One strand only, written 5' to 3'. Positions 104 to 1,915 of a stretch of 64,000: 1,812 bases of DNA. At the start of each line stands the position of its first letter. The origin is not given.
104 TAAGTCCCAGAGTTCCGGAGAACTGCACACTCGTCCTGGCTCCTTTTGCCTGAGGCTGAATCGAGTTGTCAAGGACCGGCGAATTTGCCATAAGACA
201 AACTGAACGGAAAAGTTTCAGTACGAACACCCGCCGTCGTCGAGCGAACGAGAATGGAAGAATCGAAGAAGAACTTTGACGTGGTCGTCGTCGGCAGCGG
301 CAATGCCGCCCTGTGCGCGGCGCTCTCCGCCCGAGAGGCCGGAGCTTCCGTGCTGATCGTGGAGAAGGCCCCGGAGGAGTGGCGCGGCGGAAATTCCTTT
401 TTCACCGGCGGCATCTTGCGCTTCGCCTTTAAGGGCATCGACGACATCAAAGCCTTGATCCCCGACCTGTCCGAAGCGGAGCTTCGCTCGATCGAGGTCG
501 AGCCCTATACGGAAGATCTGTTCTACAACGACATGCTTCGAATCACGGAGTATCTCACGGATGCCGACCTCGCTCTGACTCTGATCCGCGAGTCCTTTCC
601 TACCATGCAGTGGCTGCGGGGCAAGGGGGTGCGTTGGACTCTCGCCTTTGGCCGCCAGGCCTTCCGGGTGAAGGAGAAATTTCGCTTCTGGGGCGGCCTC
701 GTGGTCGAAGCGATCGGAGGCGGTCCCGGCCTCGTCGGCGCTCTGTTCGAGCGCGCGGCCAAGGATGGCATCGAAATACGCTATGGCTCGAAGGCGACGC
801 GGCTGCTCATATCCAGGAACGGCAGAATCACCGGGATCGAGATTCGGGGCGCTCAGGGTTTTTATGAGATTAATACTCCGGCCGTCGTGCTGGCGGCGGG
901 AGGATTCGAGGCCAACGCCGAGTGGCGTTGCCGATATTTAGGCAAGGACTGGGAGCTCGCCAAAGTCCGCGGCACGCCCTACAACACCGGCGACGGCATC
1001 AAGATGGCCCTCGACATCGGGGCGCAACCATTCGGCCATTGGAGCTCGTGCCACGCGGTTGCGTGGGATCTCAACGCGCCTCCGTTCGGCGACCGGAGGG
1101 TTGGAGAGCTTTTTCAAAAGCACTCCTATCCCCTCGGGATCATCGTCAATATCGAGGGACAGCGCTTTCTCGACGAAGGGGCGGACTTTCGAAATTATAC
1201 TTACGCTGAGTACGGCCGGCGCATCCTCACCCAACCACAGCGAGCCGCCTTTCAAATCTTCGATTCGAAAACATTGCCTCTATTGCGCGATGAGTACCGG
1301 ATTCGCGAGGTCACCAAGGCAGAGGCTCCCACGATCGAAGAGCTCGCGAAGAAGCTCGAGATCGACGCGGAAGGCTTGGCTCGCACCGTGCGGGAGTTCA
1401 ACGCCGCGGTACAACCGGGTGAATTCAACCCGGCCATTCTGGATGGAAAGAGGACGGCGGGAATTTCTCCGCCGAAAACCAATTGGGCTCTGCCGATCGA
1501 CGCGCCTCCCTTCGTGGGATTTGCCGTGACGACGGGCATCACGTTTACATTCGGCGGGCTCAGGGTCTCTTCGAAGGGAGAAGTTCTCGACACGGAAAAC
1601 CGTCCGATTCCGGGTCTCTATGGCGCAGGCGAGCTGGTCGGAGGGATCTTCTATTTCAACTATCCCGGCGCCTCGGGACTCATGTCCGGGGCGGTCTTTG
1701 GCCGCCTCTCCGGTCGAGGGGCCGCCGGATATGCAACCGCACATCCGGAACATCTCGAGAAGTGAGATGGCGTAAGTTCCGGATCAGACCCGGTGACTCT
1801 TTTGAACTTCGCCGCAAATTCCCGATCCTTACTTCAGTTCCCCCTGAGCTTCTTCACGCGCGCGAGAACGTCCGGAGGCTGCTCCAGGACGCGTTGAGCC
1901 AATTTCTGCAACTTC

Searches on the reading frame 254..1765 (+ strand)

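Call 28: search_protein_families(library=pfam, proteins=[window:254-1765:+], max_evalue=0.00001)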
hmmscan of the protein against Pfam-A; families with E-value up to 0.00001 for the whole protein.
window:254-1765:+ (503 aa): 4 families
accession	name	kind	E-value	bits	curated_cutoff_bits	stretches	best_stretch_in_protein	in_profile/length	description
PF00890.30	FAD_binding_2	-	1e-43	150.5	20.4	1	9-474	1-411/414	FAD binding domain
PF01266.30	DAO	-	6.4e-12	46.1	27.9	1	9-218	1-205/353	FAD dependent oxidoreductase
PF12831.13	FAD_oxidored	-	5e-09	36.4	27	1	9-48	1-38/416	FAD dependent oxidoreductase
PF03486.20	HI0933_like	-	2.5e-06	27.6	50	0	9-41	2-34/244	HI0933-like protein Rossmann domain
